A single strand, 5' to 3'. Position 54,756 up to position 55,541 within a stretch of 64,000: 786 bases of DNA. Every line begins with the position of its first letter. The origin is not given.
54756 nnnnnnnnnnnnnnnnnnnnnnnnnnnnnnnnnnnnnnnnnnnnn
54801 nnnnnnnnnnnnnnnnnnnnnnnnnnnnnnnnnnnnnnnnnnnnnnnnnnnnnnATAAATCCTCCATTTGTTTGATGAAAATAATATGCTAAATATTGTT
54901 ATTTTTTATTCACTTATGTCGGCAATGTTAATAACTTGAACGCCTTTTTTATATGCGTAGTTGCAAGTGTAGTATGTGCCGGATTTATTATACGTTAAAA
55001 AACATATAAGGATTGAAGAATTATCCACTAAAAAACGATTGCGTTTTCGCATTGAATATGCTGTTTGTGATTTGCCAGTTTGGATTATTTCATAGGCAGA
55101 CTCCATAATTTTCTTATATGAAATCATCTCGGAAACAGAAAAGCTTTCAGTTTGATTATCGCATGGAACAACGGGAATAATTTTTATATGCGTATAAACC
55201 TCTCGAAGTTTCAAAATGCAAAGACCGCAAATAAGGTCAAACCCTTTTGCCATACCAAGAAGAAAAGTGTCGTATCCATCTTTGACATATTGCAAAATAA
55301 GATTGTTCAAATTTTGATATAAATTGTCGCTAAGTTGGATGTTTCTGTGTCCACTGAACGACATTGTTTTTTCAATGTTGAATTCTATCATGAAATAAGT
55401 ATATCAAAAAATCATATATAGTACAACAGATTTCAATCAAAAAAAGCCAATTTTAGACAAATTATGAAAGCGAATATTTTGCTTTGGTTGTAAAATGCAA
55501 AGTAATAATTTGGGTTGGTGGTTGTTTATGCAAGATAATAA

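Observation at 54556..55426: YpsA/SLOG gene followed by two translationally coupled, paralogous Cys-rich microproteins, divergent from spoIIE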

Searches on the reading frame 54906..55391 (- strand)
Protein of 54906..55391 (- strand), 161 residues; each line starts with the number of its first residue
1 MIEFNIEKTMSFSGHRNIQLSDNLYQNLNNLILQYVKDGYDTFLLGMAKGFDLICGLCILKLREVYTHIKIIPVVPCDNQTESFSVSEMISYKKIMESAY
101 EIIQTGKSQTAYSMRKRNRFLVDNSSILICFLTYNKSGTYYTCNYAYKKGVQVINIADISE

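Call 3: search_protein_families(library=pfam, proteins=[window:54906-55391:-], max_evalue=1)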
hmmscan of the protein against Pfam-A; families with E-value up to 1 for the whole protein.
window:54906-55391:- (161 aa): 2 families
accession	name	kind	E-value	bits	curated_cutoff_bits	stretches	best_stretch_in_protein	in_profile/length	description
PF06908.16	YpsA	-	2.6e-12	47.5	27.7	1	24-139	24-141/168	YspA SLOG family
PF02481.21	DNA_processg_A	-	0.0046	16.6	29.6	1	44-155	78-186/212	DNA recombination-mediator protein A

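Call 4: search_protein_families(library=ncbifam, proteins=[window:54906-55391:-], max_evalue=1)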
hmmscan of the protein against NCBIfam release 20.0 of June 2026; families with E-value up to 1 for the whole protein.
window:54906-55391:- (161 aa): 4 families
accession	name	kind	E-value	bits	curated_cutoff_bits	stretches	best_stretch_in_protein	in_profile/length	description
NF010181.0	PRK13660.1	equivalog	1e-06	28.8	165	1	26-139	29-144/182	hypothetical protein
TIGR00732.1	dprA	equivalog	0.002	17.4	191.15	1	30-154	65-185/220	DNA-processing protein DprA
TIGR01920.1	Shik_kin_archae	equivalog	0.094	12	126.85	1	59-113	151-205/266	shikimate kinase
NF033487.1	Lacal_2735_fam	subfamily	0.12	13.1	32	1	92-112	18-38/54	Lacal_2735 family protein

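Call 8: find_homologous_proteins(query=window:54906-55391:-, max_evalue=0.001)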
Query window:54906-55391:- (161 aa): 7 proteins with E <= 0.001 among 12 candidates.
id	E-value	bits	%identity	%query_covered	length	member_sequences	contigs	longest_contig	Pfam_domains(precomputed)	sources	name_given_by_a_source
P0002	5.5e-101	353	100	100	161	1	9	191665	PF06908.17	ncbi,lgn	ncbi:MAG: SLOG family protein [Bacillota bacterium]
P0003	1.4e-74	267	74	100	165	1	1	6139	PF06908.17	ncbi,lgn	-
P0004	5.0e-72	259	72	98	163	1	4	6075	PF06908.17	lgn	-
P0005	3.5e-71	256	71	96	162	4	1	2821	PF06908.17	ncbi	-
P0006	2.8e-69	250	69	94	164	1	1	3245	PF06908.17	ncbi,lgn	-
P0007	1.6e-54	202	61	95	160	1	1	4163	PF06908.17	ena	-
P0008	1.5e-50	189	54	99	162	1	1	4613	PF06908.17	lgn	-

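Call 10: find_encoding_contigs(protein=P0003, flank=6000, max_places=3)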
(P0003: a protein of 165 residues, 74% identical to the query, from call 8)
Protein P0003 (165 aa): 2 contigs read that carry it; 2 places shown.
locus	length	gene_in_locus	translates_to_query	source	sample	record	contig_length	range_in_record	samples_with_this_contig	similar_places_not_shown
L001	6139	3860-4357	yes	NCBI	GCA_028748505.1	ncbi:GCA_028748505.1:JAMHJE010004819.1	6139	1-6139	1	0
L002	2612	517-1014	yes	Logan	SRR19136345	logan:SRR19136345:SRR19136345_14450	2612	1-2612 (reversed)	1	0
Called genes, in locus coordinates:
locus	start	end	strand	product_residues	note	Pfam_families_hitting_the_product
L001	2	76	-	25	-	?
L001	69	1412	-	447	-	PF01171:ATP_bind_3, PF11734:TilS_C (weak)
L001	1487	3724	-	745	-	PF19732:SpoIIE_N, PF13672:PP2C_2 (faint), PF07228:SpoIIE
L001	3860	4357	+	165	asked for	PF06908:YpsA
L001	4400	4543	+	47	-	-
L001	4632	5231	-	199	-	PF00160:Pro_isomerase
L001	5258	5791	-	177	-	-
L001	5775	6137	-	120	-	?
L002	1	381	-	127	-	?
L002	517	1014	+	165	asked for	PF06908:YpsA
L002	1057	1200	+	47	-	-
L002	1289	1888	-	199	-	PF00160:Pro_isomerase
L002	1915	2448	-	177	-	-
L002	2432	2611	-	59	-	?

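Call 11: find_encoding_contigs(protein=P0004, flank=6000, max_places=4)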
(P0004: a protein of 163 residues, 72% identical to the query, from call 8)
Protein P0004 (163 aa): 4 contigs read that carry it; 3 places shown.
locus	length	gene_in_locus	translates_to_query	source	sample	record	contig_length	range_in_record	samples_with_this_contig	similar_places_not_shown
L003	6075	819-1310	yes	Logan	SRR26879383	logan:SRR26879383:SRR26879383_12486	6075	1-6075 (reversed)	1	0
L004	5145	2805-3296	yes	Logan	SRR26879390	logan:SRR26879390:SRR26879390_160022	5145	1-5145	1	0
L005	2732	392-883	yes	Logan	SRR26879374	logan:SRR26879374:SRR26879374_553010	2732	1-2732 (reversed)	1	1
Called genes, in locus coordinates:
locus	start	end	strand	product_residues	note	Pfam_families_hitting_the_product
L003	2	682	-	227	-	?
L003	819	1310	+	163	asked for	PF06908:YpsA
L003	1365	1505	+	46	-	-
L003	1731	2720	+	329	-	-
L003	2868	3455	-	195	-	PF01174:SNO, PF03575:Peptidase_S51 (weak), PF07685:GATase_3, PF00117:GATase (weak)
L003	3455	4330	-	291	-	PF01680:SOR_SNZ, PF05690:ThiG (weak)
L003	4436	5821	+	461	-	PF00392:GntR, PF00155:Aminotran_1_2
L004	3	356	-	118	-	?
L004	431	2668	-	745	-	PF19732:SpoIIE_N, PF13672:PP2C_2 (faint), PF07228:SpoIIE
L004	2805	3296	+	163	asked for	PF06908:YpsA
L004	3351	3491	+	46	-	-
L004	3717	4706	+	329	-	-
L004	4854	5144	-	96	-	?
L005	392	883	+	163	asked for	PF06908:YpsA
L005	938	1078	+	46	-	-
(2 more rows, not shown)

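Call 12: find_encoding_contigs(protein=P0005, flank=6000, max_places=3)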
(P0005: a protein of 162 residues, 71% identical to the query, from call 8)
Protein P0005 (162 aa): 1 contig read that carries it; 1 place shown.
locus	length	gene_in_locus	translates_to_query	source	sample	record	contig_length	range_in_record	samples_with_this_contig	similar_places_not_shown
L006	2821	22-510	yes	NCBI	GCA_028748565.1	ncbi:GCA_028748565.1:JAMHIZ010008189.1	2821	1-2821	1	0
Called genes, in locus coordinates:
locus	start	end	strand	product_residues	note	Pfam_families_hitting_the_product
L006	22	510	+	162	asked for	PF06908:YpsA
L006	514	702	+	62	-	-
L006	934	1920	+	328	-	-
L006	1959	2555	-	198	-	PF00160:Pro_isomerase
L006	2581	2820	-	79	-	?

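Call 13: find_encoding_contigs(protein=P0006, flank=6000, max_places=3)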
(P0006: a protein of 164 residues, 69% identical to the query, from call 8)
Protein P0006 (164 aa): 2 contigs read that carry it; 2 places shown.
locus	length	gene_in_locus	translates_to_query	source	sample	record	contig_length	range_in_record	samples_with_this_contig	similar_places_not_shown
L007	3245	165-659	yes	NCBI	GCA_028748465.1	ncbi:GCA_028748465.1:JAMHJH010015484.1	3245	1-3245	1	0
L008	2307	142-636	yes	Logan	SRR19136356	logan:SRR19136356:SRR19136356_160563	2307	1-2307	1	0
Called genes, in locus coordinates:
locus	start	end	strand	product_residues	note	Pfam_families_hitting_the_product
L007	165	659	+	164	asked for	PF06908:YpsA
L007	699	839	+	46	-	-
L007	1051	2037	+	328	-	-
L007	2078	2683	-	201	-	PF00160:Pro_isomerase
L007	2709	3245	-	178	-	?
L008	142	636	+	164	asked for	PF06908:YpsA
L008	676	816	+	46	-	-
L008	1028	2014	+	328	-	-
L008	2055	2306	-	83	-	?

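Call 14: find_encoding_contigs(protein=P0007, flank=6000, max_places=3)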
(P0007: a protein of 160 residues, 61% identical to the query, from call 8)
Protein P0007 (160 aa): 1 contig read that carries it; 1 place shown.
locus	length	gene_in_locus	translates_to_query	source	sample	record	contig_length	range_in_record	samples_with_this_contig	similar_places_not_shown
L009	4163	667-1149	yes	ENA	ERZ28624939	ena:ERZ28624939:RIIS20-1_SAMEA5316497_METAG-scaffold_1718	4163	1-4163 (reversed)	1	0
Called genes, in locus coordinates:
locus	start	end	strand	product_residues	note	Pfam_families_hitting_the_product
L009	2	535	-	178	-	?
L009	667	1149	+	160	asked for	PF06908:YpsA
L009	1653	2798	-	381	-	PF00365:PFK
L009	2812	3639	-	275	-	PF00121:TIM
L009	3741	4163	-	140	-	?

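Call 15: find_encoding_contigs(protein=P0008, flank=6000, max_places=3)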
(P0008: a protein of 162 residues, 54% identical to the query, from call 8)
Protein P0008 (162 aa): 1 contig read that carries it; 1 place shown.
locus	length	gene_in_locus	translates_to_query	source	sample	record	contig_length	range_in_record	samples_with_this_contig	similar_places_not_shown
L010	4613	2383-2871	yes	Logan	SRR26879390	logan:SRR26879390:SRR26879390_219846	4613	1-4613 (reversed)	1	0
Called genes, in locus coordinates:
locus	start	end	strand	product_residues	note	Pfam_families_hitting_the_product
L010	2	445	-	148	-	?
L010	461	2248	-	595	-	PF07228:SpoIIE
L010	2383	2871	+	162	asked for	PF06908:YpsA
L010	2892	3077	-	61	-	-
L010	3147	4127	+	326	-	-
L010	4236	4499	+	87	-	-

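Call 25: find_related_loci(query=A2, collection=genome_contigs, flank=5000)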
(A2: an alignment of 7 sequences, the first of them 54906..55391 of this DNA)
Query A2 (161 aa) in genome_contigs; peptide patterns used: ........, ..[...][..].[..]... (x = any residue, [..] = any of these).
359 stretches matched a pattern; 288 encode a relative of the query (tblastn E <= 1e-3); the best 80 are kept; 80 distinct loci.
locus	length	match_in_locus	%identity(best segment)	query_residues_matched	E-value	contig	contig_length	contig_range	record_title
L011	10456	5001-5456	74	7-158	7e-77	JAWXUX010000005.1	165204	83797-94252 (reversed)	MAG: Bacillota bacterium isolate FM_60_G117_V NODE_15_length_165205_cov_14.276653, whole genome shotgun sequence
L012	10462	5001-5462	42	6-157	8e-36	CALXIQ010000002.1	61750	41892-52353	MAG: uncultured Ruminococcus sp. isolate E13__bin35 genome assembly, contig: E13__k127_1295554, whole genome shotgun seq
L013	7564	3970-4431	41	6-157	3e-34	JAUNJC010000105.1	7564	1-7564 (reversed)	MAG: Oscillospiraceae bacterium isolate S29M_St_33 NODE_3550_length_7564_cov_12.596884, whole genome shotgun sequence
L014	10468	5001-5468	40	7-159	6e-34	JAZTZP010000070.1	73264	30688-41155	MAG: Clostridia bacterium isolate T1900045324_YK20190013.MAGScoT_cleanbin_000001 SGB_6406_k141_299301, whole genome shot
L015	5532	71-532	38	7-158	1e-33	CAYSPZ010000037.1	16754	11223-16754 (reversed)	MAG TPA_asm: uncultured Eubacteriales bacterium isolate SRP315200_co1_799 genome assembly, contig: NODE_6704_length_1675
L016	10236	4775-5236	40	7-157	4e-33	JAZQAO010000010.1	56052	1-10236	MAG: Clostridia bacterium isolate T1900044642_TS20190108.MAGScoT_cleanbin_000087 SGB_1290_k141_1417840, whole genome sho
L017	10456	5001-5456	43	7-156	1e-32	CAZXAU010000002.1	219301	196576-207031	MAG TPA_asm: uncultured Lachnospiraceae bacterium isolate SRP199465_co1_4 genome assembly, contig: NODE_38_length_219301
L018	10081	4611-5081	39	3-157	7e-33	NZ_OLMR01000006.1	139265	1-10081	Pseudoruminococcus massiliensis strain Marseille-P3876, whole genome shotgun sequence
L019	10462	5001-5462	39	7-158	2e-31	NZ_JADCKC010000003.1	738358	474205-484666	Gemmiger gallinarum strain DSM 109015 seq3, whole genome shotgun sequence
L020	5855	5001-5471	39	3-157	3e-32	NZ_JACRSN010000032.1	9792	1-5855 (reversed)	Yeguia hominis strain NSJ-40 M1_ctg032, whole genome shotgun sequence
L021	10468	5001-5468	43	6-159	4e-32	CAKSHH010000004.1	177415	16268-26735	MAG: uncultured Eubacteriales bacterium isolate REFINED_METABAT215_TOP10_CONTIGS_1500_ASSEMBLY_K77_MERGED__Hadza_MoBio_h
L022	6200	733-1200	44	1-156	3e-32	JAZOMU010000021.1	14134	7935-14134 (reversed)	MAG: Christensenellaceae bacterium isolate T1900045645_YK20190339.MAGScoT_cleanbin_000005 SGB_8158_k141_388700, whole ge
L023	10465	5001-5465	39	7-159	2e-31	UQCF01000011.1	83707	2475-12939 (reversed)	uncultured Ruminococcus sp. isolate UMGS136 genome assembly, contig: NODE_41_length_83707_cov_80.971106, whole genome sh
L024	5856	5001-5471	38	3-157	2e-31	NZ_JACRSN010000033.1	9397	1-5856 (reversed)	Yeguia hominis strain NSJ-40 M1_ctg033, whole genome shotgun sequence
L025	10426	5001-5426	40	11-154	2e-31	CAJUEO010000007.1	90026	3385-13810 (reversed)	MAG TPA_asm: uncultured Christensenella sp. isolate MGBC129263 genome assembly, contig: MGBC129263.7, whole genome shotg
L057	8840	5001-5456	38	8-158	4e-27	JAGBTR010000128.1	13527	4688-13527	MAG: Clostridia bacterium isolate RGIG9437 Yak_Cecum-2__c382364, whole genome shotgun sequence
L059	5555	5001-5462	34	7-158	4e-26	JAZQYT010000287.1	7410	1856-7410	MAG: Eubacteriales bacterium isolate T1900045159_TC20190153.MAGScoT_cleanbin_000038 SGB_5018_k141_244893, whole genome s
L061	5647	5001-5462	36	7-158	4e-26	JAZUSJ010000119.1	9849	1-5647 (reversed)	MAG: Eubacteriales bacterium isolate T1900044846_TS20190312.MAGScoT_cleanbin_000018 SGB_2977_k141_1420660, whole genome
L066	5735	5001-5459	33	8-158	2e-25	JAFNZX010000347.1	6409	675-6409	MAG: Clostridia bacterium isolate RGIG275 Dairy_cattle_Cecum.Co__c3717607, whole genome shotgun sequence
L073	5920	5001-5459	35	8-158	4e-25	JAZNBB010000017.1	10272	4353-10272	MAG: Eubacteriales bacterium isolate T1900044743_TS20190209.MAGScoT_cleanbin_000080 SGB_2091_k141_709516, whole genome s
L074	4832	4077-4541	30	6-158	7e-25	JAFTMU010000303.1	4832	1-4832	MAG: Clostridia bacterium isolate RGIG3961 Roe_deer_Cecum-4__c366926, whole genome shotgun sequence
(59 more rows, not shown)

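Call 34: search_protein_families(library=pfam, alignment_id=A5, max_evalue=0.001)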
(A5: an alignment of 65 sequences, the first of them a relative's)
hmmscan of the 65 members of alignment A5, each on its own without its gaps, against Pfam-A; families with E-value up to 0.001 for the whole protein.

A. member 1, L012:4555-4872:- (106 aa): 4 families
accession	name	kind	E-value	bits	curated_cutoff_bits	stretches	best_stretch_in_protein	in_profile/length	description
PF12844.13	HTH_19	-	8.1e-12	45.3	30.2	1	12-72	2-62/64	Helix-turn-helix domain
PF01381.28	HTH_3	-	4.9e-09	36.5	23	1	16-67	3-54/55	Helix-turn-helix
PF13560.12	HTH_31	-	4.7e-06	27.3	27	1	9-65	1-58/64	Helix-turn-helix domain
PF13443.12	HTH_26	-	8.9e-05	23.1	22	1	13-71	1-60/63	Cro/C1-type HTH DNA-binding domain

B. families by the number of members that match (of 65 scanned): 32 families (the first 25 are shown)
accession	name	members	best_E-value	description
PF01381.28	HTH_3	20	2.7e-17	Helix-turn-helix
PF13443.12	HTH_26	18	2.6e-20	Cro/C1-type HTH DNA-binding domain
PF12844.13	HTH_19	16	8.1e-12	Helix-turn-helix domain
PF13560.12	HTH_31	16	1.6e-11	Helix-turn-helix domain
PF02527.21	GidB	10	3.7e-50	rRNA small subunit methyltransferase G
PF01168.26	Ala_racemase_N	5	1.4e-56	Alanine racemase, N-terminal domain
PF00842.27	Ala_racemase_C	5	5.5e-51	Alanine racemase, C-terminal domain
PF07228.17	SpoIIE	4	6e-26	Stage II sporulation protein E (SpoIIE)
PF19732.4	SpoIIE_N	4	3.8e-17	Stage II sporulation protein E N-terminal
PF01261.30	AP_endonuc_2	3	4.3e-48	Xylose isomerase-like TIM barrel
PF21349.2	RUBY_RBDX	2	7.9e-16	Rubrerythrin, rubredoxin-like domain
PF13349.12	DUF4097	2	1.6e-15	Toastrack DUF4097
PF02915.23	Rubrerythrin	2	9.1e-12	Rubrerythrin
PF13847.12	Methyltransf_31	2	2.1e-07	Methyltransferase domain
PF00210.30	Ferritin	2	1.1e-06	Ferritin-like domain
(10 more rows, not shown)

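Call 36: search_protein_families(library=pfam, alignment_id=A6, max_evalue=0.001)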
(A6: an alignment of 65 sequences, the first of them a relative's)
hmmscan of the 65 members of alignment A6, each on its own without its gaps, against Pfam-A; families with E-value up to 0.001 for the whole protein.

A. member 1, L012:5784-5993:+ (70 aa): 2 families
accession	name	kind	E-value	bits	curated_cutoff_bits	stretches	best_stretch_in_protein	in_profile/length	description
PF13443.12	HTH_26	-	2.1e-17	63.6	22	1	10-70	1-63/63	Cro/C1-type HTH DNA-binding domain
PF01381.28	HTH_3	-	1.6e-05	25.3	23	1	15-64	5-55/55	Helix-turn-helix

B. families by the number of members that match (of 65 scanned): 70 families (the first 25 are shown)
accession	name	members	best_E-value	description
PF03816.19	LytR_cpsA_psr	5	2.2e-14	LytR_cpsA_psr family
PF01381.28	HTH_3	4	1.7e-11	Helix-turn-helix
PF06866.16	DUF1256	3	4.8e-43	Protein of unknown function (DUF1256)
PF02527.21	GidB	2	1.3e-51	rRNA small subunit methyltransferase G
PF02632.19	BioY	2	2.9e-39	BioY family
PF13443.12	HTH_26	2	2.1e-17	Cro/C1-type HTH DNA-binding domain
PF13560.12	HTH_31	2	6.4e-07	Helix-turn-helix domain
PF02449.21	Glyco_hydro_42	1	6.7e-156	Beta-galactosidase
PF02786.22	CPSase_L_D2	1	1.4e-106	Carbamoyl-phosphate synthase L chain, ATP binding domain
PF12831.13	FAD_oxidored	1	1.6e-100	FAD dependent oxidoreductase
PF25596.1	CPSase_L_D1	1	4.3e-93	Carbamoyl phosphate synthase preATP-grasp domain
PF08532.16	Glyco_hydro_42M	1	7.8e-72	Beta-galactosidase trimerisation domain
PF01678.24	DAP_epimerase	1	1.6e-51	Diaminopimelate epimerase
PF00365.25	PFK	1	6.5e-45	Phosphofructokinase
PF09587.15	PGA_cap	1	1.9e-44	Bacterial capsule synthesis protein PGA_cap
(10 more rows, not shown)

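Call 40: search_solved_structures(query=window:54906-55391:-, max_evalue=0.01, show_alignments=1)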
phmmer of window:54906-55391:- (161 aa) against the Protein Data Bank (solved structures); distinct sequences matched with E-value up to 0.01: 1.
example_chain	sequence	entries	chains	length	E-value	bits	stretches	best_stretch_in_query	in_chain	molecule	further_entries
2nx2_A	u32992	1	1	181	0.00018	24.8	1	27-139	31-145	Hypothetical protein ypsA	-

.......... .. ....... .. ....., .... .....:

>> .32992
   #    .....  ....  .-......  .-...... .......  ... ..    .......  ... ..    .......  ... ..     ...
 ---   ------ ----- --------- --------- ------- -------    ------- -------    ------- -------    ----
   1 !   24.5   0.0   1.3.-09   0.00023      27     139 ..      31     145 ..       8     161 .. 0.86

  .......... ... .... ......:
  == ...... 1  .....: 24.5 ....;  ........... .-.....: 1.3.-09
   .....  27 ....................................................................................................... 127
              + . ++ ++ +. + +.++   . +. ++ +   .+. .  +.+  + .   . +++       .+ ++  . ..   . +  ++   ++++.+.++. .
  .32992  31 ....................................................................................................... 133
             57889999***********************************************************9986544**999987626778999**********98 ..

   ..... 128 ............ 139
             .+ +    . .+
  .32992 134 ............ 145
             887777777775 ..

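Call 62: search_protein_families(library=padloc, proteins=[window:54906-55391:-], max_evalue=0.1)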
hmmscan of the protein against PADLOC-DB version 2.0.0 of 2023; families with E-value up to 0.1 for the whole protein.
window:54906-55391:- (161 aa): 1 family
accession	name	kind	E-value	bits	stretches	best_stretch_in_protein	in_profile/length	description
PDLC03961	ShosA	-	0.0034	14.7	1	109-155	214-257/303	-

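Call 63: search_protein_families(library=phrogs, proteins=[window:54906-55391:-], max_evalue=0.1)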
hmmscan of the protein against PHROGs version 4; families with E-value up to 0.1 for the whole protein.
window:54906-55391:- (161 aa): 2 families
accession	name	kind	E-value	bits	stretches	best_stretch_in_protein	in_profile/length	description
phrog_289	-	other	3.1e-11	43.8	1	8-156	23-138/500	GTP-binding domain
phrog_30500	-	unknown function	0.00061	19.8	1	8-149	118-253/388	-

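Call 70: search_dna_similar(query=window:54906-55391:-, collection=phages, mode=protein, max_rows=12, max_evalue=0.001)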
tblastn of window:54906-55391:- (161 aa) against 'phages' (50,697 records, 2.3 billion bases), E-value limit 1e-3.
Records with a match: 62; places in all: 62; records where one place covers at least 80% of the query: 50.
Best place of each record, by identity: <60% 62.
By first word of the organism name: Bacillus 42; Bacteriophage 12; Streptomyces 6; Flavobacterium 1; Chryseobacterium 1.
By host as written in the record: - 13; Bacillus anthracis Sterne 10; Bacillus subtilis 7; Bacillus anthracis 5; Bacillus subtilis subsp. subtilis str. 168 5; Streptomyces griseus ATCC 10137 3; Bacillus cereus 2; Bacillus cereus VKM B-370 2; and 12 more.
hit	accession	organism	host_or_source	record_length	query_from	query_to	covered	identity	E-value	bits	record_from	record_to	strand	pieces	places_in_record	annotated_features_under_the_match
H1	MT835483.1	Bacteriophage sp.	human fecal samples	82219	1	160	99%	31.5%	8e-12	67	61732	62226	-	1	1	record has no annotation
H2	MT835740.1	Bacteriophage sp.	human fecal samples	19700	9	159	94%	31.6%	5e-11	65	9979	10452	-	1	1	record has no annotation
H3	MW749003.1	Bacillus phage vB_BspM_Internexus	Bacillus sp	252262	2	149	92%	31.5%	4e-9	60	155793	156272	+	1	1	putative DNA processing chain A dprA protein | hypothetical protein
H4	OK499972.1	Bacillus phage vB_BanS_Chewbecca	Bacillus anthracis Sterne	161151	7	156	93%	31.1%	4e-16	80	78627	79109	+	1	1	DUF1273 domain-containing protein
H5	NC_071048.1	Bacillus phage vB_BanS_Chewbecca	Bacillus anthracis Sterne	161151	7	156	93%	31.1%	4e-16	80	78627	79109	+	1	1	GTP-binding domain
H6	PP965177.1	Bacillus phage KoopaTroopa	Bacillus thuringiensis serovar kurstaki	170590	7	156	93%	31.1%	4e-16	80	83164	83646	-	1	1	DprA-like DNA processing chain A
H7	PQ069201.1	Bacillus phage C30-3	Bacillus sp. C30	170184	7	156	93%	31.1%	2e-15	78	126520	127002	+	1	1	record has no annotation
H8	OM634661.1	Bacillus phage vB_BauM_KLEB27-3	Bacillus australimaris sKR4M-27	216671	4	156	95%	28.8%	1e-13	73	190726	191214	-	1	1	DprA-like DNA processing protein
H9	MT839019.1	Bacteriophage sp.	human fecal samples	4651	2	156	96%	28.4%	3e-11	66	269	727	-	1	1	record has no annotation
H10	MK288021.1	Bacillus phage pW2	Bacillus cereus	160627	7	156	93%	29.2%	2e-15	78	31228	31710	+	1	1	hypothetical protein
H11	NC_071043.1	Bacillus phage pW2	Bacillus cereus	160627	7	156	93%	29.2%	2e-15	78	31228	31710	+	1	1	GTP-binding domain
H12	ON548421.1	Bacillus phage vB_BanS-Thrax5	Bacillus anthracis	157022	7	156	93%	29.2%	2e-15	78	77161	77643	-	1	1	DUF1273 domain family protein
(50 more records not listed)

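Call 92: search_protein_families(library=pfam, proteins=[L009:2-535:-, L057:2426-4714:-, L003:2-682:-], max_evalue=0.001)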
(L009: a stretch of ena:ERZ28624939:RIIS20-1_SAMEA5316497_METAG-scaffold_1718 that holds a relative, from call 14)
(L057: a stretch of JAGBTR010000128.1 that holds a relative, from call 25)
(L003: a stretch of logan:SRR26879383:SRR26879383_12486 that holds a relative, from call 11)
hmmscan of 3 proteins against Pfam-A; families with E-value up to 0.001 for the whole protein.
L009:2-535:- (178 aa): 0 families

L057:2426-4714:- (763 aa): 0 families

L003:2-682:- (227 aa): 0 families
